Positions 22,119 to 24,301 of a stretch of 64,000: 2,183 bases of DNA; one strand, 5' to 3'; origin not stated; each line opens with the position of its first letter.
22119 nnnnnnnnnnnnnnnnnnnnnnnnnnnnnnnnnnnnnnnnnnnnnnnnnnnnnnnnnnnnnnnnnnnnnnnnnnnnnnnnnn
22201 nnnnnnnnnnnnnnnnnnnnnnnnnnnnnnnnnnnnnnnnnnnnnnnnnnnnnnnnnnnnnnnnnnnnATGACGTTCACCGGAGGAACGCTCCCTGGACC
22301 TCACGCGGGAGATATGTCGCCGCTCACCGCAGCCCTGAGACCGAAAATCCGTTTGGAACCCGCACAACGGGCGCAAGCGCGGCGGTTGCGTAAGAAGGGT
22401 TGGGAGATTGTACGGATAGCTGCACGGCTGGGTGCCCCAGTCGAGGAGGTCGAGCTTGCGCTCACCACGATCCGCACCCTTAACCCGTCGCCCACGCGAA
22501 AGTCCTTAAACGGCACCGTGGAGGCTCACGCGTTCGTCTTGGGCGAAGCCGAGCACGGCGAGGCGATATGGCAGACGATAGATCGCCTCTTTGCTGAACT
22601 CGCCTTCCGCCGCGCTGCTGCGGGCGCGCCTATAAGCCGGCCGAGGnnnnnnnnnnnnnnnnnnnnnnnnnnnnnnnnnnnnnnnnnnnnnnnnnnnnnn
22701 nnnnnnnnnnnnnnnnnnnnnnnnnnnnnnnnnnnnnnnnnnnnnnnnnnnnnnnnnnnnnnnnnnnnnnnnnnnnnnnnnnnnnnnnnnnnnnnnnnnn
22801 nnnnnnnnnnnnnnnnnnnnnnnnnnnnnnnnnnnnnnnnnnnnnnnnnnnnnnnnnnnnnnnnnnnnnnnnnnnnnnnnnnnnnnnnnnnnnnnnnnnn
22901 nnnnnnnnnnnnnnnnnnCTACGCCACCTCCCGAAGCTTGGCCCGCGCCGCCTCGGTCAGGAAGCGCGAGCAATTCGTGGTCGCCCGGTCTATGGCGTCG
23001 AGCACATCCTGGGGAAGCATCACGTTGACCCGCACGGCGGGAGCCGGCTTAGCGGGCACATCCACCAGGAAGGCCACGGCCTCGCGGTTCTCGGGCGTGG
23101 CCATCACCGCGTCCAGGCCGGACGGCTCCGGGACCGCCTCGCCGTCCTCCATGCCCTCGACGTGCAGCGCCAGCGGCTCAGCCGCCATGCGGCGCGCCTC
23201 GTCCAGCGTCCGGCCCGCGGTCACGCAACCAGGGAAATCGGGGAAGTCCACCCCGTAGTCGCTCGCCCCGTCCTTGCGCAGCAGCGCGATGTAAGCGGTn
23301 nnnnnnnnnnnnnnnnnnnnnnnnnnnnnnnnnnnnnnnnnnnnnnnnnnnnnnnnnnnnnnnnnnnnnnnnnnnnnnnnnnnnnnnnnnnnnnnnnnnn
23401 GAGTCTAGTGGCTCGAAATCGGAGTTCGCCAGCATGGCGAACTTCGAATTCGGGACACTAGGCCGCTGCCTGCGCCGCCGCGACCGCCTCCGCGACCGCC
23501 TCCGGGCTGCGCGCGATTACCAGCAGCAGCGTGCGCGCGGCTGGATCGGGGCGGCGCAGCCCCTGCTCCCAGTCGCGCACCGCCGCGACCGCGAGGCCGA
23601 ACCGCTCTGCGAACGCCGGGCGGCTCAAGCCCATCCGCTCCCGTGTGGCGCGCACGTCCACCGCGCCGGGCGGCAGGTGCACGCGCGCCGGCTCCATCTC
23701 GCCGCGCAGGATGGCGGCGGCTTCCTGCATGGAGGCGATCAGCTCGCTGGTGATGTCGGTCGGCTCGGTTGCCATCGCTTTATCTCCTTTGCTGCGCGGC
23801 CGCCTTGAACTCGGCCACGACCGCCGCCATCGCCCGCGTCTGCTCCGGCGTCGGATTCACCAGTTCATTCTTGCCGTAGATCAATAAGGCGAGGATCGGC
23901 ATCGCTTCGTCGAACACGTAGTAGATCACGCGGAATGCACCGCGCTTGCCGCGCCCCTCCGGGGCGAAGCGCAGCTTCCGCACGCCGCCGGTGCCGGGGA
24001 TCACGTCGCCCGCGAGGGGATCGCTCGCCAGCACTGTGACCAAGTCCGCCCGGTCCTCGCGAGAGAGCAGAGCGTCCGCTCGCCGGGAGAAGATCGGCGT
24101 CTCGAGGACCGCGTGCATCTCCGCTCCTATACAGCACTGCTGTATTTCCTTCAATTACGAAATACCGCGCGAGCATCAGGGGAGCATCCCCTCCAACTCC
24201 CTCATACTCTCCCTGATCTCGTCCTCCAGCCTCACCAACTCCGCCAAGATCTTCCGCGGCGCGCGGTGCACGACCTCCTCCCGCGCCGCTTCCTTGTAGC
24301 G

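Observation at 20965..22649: Orphan DndB/DGQHR-like protein with a degenerate DGLAR motif, coupled to a small HTH protein: candidate undescribed two-gene accessory module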

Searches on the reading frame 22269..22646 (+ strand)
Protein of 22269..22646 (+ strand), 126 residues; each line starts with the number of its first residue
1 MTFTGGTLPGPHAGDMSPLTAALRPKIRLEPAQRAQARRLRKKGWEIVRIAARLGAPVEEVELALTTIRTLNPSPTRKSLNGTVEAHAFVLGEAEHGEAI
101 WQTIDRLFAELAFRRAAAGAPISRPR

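Call 3: search_protein_families(library=pfam, proteins=[window:22269-22646:+], max_evalue=10)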
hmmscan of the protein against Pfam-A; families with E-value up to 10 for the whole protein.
window:22269-22646:+ (126 aa): 3 families
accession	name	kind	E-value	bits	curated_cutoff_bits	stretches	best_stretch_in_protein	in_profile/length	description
PF04963.19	Sigma54_CBD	-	0.008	16.4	22.9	1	47-79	114-146/185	Sigma-54 factor, core binding domain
PF21798.2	DUF6878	-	0.16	12.3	24.3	1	56-117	48-107/128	Family of unknown function (DUF6878)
PF14394.12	DUF4423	-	0.27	11.4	30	1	39-71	31-63/165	Domain of unknown function (DUF4423)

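Call 4: search_protein_families(library=ncbifam, proteins=[window:22269-22646:+], max_evalue=10)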
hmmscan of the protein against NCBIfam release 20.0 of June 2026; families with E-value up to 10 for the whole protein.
window:22269-22646:+ (126 aa): 1 family
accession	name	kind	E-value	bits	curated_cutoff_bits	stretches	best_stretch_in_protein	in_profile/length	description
NF047515.1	SpiroCoCo_C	equivalog_domain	0.016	14.4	125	1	32-65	280-313/313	SpiroCoCo family coiled-coil protein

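Call 5: search_protein_families(library=padloc, proteins=[window:22269-22646:+], max_evalue=10)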
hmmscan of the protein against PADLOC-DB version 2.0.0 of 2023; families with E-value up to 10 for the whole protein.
window:22269-22646:+ (126 aa): 0 families

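Call 36: find_homologous_proteins(query=window:22269-22646:+, max_evalue=0.001)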
Query window:22269-22646:+ (126 aa): 9 proteins with E <= 0.001 among 396 candidates.
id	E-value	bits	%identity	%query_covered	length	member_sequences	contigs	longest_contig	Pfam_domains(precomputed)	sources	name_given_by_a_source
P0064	7.6e-75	267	100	100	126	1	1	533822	-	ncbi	-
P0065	2.2e-39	152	62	98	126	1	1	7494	-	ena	-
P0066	1.6e-36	143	59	98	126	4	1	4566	-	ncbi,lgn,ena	-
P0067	7.2e-35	138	57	98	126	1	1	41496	-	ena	-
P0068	1.0e-34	137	61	98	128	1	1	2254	-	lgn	-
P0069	1.5e-33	133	59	98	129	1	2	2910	-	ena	-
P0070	4.0e-27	113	52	97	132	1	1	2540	-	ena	-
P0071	1.2e-17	82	47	88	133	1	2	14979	-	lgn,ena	-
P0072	9.2e-11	60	46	79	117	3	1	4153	-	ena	-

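Call 37: find_encoding_contigs(protein=P0067, flank=8000, max_places=1)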
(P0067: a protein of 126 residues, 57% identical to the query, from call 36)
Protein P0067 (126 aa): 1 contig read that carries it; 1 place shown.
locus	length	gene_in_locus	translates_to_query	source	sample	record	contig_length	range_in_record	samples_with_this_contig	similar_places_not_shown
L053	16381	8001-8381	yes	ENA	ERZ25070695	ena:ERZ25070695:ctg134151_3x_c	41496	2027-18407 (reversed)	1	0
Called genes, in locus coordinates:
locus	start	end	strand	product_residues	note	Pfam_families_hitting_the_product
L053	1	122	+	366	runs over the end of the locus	PF01555:N6_N4_Mtase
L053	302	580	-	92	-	-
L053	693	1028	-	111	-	-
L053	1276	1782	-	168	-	PF22522:DUF6998 (faint)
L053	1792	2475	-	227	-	-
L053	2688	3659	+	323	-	PF13560:HTH_31 (weak), PF01381:HTH_3 (faint), PF13560:HTH_31, PF05869:Dam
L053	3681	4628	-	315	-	PF18728:HEPN_AbiV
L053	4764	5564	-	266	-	PF09195:Endonuc-BglII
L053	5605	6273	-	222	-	PF05063:MT-A70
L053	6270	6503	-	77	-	-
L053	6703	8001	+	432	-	PF14072:DndB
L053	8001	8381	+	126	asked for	-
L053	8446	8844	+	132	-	-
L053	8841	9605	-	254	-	-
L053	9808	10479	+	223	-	PF01656:CbiA, PF07015:VirC1, PF09140:MipZ, PF13614:AAA_31 (weak)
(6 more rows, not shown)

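Call 38: find_encoding_contigs(protein=P0071, flank=8000, max_places=2)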
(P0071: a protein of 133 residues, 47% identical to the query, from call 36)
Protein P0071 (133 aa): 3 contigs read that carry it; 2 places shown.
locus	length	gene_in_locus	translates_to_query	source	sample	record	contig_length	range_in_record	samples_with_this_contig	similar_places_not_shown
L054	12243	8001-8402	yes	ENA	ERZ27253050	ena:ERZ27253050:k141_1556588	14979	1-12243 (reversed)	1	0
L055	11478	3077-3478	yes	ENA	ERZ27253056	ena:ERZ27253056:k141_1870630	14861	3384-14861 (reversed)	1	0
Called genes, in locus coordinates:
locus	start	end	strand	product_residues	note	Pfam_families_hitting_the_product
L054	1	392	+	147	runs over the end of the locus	-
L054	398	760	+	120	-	-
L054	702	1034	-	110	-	PF06412:TraD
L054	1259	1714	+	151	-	PF00583:Acetyltransf_1, PF13508:Acetyltransf_7 (weak)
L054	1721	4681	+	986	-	PF03389:MobA_MobL, PF01443:Viral_helicase1 (faint), PF13086:AAA_11 (faint), PF13245:AAA_19, PF13604:AAA_30, PF22232:TraI_hel_assoc_N (weak)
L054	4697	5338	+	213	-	-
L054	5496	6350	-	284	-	PF07751:Abi_2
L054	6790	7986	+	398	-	PF14072:DndB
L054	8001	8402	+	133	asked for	-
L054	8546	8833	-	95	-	-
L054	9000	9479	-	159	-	PF13676:TIR_2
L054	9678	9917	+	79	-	-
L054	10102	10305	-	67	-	-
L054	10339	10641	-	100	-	-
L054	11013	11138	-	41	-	-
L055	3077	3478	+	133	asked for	-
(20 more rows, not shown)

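Call 39: find_encoding_contigs(protein=P0072, flank=5000, max_places=1)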
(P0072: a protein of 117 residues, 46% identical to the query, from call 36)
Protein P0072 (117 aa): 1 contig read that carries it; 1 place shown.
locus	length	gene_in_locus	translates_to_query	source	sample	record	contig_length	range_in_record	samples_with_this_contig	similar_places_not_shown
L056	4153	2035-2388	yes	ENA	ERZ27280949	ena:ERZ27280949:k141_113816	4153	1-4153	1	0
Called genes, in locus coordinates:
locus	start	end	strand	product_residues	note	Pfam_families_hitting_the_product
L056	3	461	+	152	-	?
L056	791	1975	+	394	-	PF14072:DndB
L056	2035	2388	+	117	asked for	-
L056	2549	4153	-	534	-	?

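Call 46: predict_structure(alignment_id=A3)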
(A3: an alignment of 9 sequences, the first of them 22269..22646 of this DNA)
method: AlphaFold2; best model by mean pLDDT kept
length: 126 residues; sequences in the alignment: 9
mean_pLDDT: 64.3   pTM: 0.41
mean pLDDT of the five models: 64.3, 64.3, 61.4, 60.9, 57.2
residues with pLDDT >= 90: 15; 70-90: 36; 50-70: 37; < 50: 38
segments of 3 or more residues with pLDDT < 50: 1-23, 72-82, 123-126
pLDDT, mean of each block of 10 residues (from residue 1): 33 40 64 87 92 90 72 43 55 72 66 68 47
secondary structure, 60 per line:
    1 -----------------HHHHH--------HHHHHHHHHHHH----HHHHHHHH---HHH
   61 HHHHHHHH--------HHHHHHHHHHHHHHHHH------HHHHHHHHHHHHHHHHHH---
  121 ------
elements in order: H18-22 H31-42 H47-54 H58-68 H77-93 H100-117

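Call 73: fold_search(model_id=the predicted structure, library=pdb)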
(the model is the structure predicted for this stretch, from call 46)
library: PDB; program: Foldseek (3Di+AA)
matches with E <= 10: 443; with E <= 0.001: 0
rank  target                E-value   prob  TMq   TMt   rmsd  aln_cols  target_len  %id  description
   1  1k78_A                4.3e-01  0.77  0.33  0.33  15.2        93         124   19  Pax5(1-149)+Ets-1(331-440)+DNA (released 2002-01-04)
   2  6v1i_A                6.5e-01  0.57  0.34  0.32  14.7       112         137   20  Cryo-EM reconstruction of the thermophilic bacteriophage P74-26 small terminase- symmetric (released 2020-02-12)
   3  1vz0_B                7.3e-01  0.35  0.30  0.20  12.0       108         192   21  Chromosome segregation protein Spo0J from Thermus thermophilus (released 2004-07-19)
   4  8wpa_C                7.8e-01  0.38  0.28  0.40  13.8        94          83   15  Crystal Structure of the Acinetobacter baumannii LysR family regulator AceR DNA-binding domain (H32) (released 2025-04-16)
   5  2lvs_MODEL_1_A        8.7e-01  0.38  0.31  0.37  12.3       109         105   17  NMR solution structure of a CRISPR repeat binding protein (released 2013-01-23)
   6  8hnp_A                8.7e-01  0.28  0.25  0.23  11.5        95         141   22  Archaeal transcription factor Mutant (released 2023-09-13)
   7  8hnp_B                9.3e-01  0.25  0.27  0.24  11.3       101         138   19  Archaeal transcription factor Mutant (released 2023-09-13)
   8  4hob_C                9.9e-01  0.85  0.31  0.53   5.0        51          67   20  The crystal structure of the Zalpha domain from Cyprinid Herpes virus 3 (released 2013-09-11)
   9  7vim_A                9.9e-01  0.51  0.25  0.48   9.1        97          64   18  The C-terminal DNA binding domain of EsrB from Edwardsiella piscicida (released 2022-09-28)
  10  8hno_B                1.0e+00  0.21  0.25  0.23  11.8       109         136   19  Archaeal transcription factor Wild type (released 2023-09-13)
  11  4xvn_F                1.1e+00  0.44  0.34  0.31  14.8       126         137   17  Crystal structure of the small terminase from thermophilic phage G20C (released 2016-02-10)
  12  9iyz_C                1.1e+00  0.25  0.27  0.39  14.6       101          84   14  Crystal Structure of the Acinetobacter baumannii LysR family regulator AceR DNA-binding domain (P321) (released 2025-08-06)
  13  7b9v_O                1.1e+00  0.25  0.29  0.14  20.8       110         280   18  Yeast C complex spliceosome at 2.8 Angstrom resolution with Prp18/Slu7 bound (released 2021-03-10)
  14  4hob_B                1.3e+00  0.69  0.31  0.57   5.6        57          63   21  The crystal structure of the Zalpha domain from Cyprinid Herpes virus 3 (released 2013-09-11)
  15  1vz0_H                1.3e+00  0.28  0.32  0.22  12.2       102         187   24  Chromosome segregation protein Spo0J from Thermus thermophilus (released 2004-07-19)
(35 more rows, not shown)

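Call 80: search_solved_structures(query=A3, max_evalue=10)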
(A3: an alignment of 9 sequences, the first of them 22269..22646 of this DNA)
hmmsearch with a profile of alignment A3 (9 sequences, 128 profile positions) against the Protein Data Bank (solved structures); distinct sequences matched with E-value up to 10: 9.
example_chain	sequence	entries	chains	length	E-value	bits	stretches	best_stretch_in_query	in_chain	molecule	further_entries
2lvs_A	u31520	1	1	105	0.00027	23.9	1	23-67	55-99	Putative uncharacterized protein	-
2x48_A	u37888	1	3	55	0.14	15.1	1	24-65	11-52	CAG38821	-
28ye_O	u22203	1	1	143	0.78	12.7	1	32-88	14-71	Large ribosomal subunit protein uL22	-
8vd6_A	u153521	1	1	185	0.8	12.6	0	34-63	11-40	CAP REPEAT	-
6tii_AAA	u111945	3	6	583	1.1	12.2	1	15-61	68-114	Peptidoglycan D,D-transpeptidase MrdA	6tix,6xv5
4cyd_A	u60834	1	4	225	1.9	11.4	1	37-69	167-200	PROBABLE TRANSCRIPTION REGULATOR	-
4byy_A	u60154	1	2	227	2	11.4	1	37-69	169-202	TRANSCRIPTIONAL REGULATOR, CRP/FNR FAMILY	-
3r6s_A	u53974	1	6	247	2.4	11.1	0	37-69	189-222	transcription regulator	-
6a9p_A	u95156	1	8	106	2.8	10.9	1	34-83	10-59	Glial fibrillary acidic protein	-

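Call 81: search_protein_families(library=phrogs, proteins=[window:22269-22646:+, P0071], max_evalue=1)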
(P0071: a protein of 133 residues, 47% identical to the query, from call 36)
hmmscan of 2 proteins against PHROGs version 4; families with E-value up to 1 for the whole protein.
window:22269-22646:+ (126 aa): 4 families
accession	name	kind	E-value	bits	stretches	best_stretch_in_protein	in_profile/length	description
phrog_3910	-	transcription regulation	0.093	12.7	1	34-66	75-107/356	transcriptional regulator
phrog_17644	-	unknown function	0.11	13.7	1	37-63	17-42/128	-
phrog_3855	-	DNA, RNA and nucleotide metabolism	0.19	13.2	1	20-65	57-100/115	HTH DNA binding protein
phrog_29500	-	unknown function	0.24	12.6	1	20-56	16-52/92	-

P0071 (133 aa): 1 family
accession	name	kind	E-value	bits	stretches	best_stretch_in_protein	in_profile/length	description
phrog_6058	-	unknown function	0.075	13.8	1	48-70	25-47/113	-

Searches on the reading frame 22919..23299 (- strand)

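Call 26: search_protein_families(library=pfam, proteins=[window:22919-23299:-], max_evalue=0.1)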
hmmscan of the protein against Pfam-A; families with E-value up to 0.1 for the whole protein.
window:22919-23299:- (126 aa): 2 families
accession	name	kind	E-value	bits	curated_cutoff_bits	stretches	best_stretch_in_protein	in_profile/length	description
PF15919.11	HicB_lk_antitox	-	5.1e-26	91.7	27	1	3-112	1-117/123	HicB_like antitoxin of bacterial toxin-antitoxin system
PF07878.17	RHH_5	-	0.047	13.9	26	1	89-105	2-18/43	CopG-like RHH_1 or ribbon-helix-helix domain, RHH_5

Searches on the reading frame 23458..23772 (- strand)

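Call 26: search_protein_families(library=pfam, proteins=[window:23458-23772:-], max_evalue=0.1)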
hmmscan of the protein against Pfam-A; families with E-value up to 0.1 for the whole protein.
window:23458-23772:- (104 aa): 4 families
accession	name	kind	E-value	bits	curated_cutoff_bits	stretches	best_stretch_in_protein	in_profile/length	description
PF01381.28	HTH_3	-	2.1e-05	24.9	23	1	40-77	1-38/55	Helix-turn-helix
PF13560.12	HTH_31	-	3.7e-05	24.4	27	1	40-89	6-56/64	Helix-turn-helix domain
PF15731.11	MqsA_antitoxin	-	0.00022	21.8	30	1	37-95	71-129/131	Antitoxin component of bacterial toxin-antitoxin system, MqsA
PF13518.12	HTH_28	-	0.052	14.1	25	0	48-73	12-37/52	Helix-turn-helix domain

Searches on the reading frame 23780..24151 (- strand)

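Call 26: search_protein_families(library=pfam, proteins=[window:23780-24151:-], max_evalue=0.1)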
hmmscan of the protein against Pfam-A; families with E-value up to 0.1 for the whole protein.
window:23780-24151:- (123 aa): 1 family
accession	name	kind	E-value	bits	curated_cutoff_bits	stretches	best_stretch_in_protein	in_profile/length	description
PF06296.18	RelE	-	0.0075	16.9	27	1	55-119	41-104/120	RelE toxin of RelE / RelB toxin-antitoxin system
